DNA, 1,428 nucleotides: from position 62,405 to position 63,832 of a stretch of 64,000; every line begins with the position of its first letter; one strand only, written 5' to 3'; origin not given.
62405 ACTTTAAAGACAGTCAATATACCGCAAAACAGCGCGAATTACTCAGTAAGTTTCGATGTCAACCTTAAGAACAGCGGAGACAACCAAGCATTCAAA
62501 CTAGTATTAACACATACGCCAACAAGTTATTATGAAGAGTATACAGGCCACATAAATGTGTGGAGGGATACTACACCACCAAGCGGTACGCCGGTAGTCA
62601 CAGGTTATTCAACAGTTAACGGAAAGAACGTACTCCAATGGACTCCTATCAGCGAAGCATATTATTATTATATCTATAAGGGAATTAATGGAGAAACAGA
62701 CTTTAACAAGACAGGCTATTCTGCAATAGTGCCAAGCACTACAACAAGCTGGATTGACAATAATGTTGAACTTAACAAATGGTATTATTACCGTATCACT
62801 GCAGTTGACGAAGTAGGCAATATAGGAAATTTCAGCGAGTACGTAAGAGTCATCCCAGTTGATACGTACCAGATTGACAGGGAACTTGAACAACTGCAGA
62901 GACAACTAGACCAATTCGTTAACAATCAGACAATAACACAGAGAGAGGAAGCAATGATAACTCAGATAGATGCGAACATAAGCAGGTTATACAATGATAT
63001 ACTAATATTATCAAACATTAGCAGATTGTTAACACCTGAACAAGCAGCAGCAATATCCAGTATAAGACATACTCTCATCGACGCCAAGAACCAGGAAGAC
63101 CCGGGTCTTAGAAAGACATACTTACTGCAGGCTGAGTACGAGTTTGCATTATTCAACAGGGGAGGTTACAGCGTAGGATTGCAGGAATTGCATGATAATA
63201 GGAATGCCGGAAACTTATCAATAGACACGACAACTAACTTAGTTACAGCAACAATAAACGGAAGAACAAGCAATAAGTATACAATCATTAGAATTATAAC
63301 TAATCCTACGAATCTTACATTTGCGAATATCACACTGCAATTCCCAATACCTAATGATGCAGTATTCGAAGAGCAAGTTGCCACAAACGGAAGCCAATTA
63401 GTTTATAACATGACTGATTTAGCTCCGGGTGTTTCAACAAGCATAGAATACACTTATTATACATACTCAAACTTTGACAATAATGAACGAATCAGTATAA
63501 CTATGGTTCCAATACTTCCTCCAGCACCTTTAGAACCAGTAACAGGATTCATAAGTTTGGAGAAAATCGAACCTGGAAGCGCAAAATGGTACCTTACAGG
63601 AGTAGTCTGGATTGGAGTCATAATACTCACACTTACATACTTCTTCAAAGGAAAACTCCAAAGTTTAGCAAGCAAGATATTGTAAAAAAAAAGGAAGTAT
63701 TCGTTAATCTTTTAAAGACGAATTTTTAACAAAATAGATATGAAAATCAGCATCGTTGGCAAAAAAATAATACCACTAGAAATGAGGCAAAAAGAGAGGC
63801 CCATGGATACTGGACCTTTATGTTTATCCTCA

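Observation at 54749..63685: Giant ~2,980-aa sequon-saturated, repeat-built, C-terminally anchored surface protein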

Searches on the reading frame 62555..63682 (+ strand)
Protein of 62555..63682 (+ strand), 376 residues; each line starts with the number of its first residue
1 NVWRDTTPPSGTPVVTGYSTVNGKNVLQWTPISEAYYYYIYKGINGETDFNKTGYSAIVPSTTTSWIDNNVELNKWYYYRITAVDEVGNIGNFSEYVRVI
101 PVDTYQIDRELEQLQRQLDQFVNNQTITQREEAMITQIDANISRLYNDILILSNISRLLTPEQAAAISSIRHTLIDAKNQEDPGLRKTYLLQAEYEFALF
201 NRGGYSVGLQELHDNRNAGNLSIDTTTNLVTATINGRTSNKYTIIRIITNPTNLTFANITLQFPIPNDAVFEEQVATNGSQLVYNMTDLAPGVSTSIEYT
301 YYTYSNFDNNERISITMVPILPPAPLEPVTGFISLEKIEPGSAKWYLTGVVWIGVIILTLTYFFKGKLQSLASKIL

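Call 42: find_homologous_proteins(query=A2, max_evalue=0.01)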
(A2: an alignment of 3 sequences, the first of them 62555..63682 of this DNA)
Query A2 (3 sequences) (376 aa, profile of the alignment): 11 proteins with E <= 0.01 among 8000 candidates.
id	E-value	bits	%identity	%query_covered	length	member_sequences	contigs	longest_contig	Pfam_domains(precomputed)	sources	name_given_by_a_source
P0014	9.8e-16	76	38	18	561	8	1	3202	PF16655.13,PF25788.3,PF00041.28,PF16656.12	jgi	jgi:fibronectin type 3 domain-containing protein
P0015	3.1e-12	64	34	26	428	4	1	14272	PF16655.13,PF25788.3,PF00041.28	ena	-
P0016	5.6e-9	53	29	27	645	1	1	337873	PF02276.24,PF25833.1,PF00041.28,PF19077.7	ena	-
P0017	9.0e-7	46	32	27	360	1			PF25833.1,PF00041.28,PF19077.7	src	-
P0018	1.1e-6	46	31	26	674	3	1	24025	PF25833.1,PF00041.28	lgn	-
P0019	2.0e-5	42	31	25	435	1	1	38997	PF13385.14,PF25833.1,PF00041.28,PF19077.7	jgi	jgi:hypothetical protein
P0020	2.5e-5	41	30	18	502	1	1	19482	PF22352.3,PF25833.1,PF19077.7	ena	-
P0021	8.1e-5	40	41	9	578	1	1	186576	PF22352.3,PF25833.1,PF19077.7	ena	-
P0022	5.9e-4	37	39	11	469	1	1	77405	PF25523.2,PF06486.17,PF25832.1,PF25788.3,PF18370.8,PF25833.1,PF12245.15,PF00041.28,PF19077.7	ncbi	-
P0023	6.5e-4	37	29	20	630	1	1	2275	PF25833.1,PF01841.26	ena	-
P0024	1.4e-3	36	28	24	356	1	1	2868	PF25833.1,PF00041.28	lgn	-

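Call 43: search_protein_families(library=pfam, proteins=[P0014, P0015, P0016], max_evalue=0.001)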
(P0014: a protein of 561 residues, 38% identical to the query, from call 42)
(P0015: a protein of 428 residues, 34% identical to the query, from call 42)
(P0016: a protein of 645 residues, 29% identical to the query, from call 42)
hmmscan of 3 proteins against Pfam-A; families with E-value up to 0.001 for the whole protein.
P0014 (561 aa): 5 families
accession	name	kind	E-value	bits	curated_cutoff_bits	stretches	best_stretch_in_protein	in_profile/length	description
PF00041.27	fn3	-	6.6e-17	61.9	25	2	311-391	4-74/84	Fibronectin type III domain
PF16656.11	Pur_ac_phosph_N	-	5.5e-07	30.5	30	0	110-184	6-83/93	Purple acid Phosphatase, N-terminal domain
PF16655.11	PhoD_N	-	2e-06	28.7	30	0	165-186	62-83/90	PhoD-like phosphatase, N-terminal domain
PF25788.1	Ig_Rha78A_N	-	1.7e-05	25.5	27.4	0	322-399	16-97/105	Rha78A-like, N-terminal immunoglobulin domain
PF07143.17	CrtC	-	0.00012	23.3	22.5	0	213-297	74-157/168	CrtC N-terminal lipocalin domain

P0015 (428 aa): 5 families
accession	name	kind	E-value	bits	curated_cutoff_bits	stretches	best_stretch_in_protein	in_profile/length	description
PF00041.27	fn3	-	6.7e-15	55.5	25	2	177-264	3-82/84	Fibronectin type III domain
PF25788.1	Ig_Rha78A_N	-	3e-08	34.3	27.4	0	192-265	22-99/105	Rha78A-like, N-terminal immunoglobulin domain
PF16655.11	PhoD_N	-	4.5e-06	27.5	30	0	29-53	62-86/90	PhoD-like phosphatase, N-terminal domain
PF16656.11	Pur_ac_phosph_N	-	1.2e-05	26.2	30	0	180-267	6-93/93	Purple acid Phosphatase, N-terminal domain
PF06486.16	DUF1093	-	8e-05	23.7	26.3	0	29-53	23-46/81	Protein of unknown function (DUF1093)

P0016 (645 aa): 5 families
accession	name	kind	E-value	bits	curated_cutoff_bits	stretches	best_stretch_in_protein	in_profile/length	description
PF19077.6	Big_13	-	4.1e-09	37.3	27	0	418-443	69-94/102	Bacterial Ig-like domain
PF00041.27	fn3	-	1.5e-08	35.2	25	0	263-315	1-47/84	Fibronectin type III domain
PF13585.12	CHU_C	-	8e-05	23.1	27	0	25-46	52-74/86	CHU_C Type IX secretion signal domain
PF22352.2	K319L-like_PKD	-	0.0001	22.7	27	0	321-341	54-74/84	K319L-like, PKD domain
PF02276.23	CytoC_RC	-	0.00013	21.9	22.4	0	274-299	111-136/310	Photosynthetic reaction centre cytochrome C subunit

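Call 88: find_related_loci(query=A2, collection=metagenome_contigs, flank=6000)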
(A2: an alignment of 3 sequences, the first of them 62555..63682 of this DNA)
Query A2 (376 aa) in metagenome_contigs; peptide patterns used: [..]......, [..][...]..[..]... (x = any residue, [..] = any of these).
559 stretches matched a pattern; 3 encode a relative of the query (tblastn E <= 1e-3); 3 distinct loci.
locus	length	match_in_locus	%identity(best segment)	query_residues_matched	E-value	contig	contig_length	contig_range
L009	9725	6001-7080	38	2-363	9e-83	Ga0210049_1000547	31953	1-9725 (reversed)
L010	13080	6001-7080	38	2-363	9e-83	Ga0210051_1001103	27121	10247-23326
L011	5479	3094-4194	33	1-374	2e-56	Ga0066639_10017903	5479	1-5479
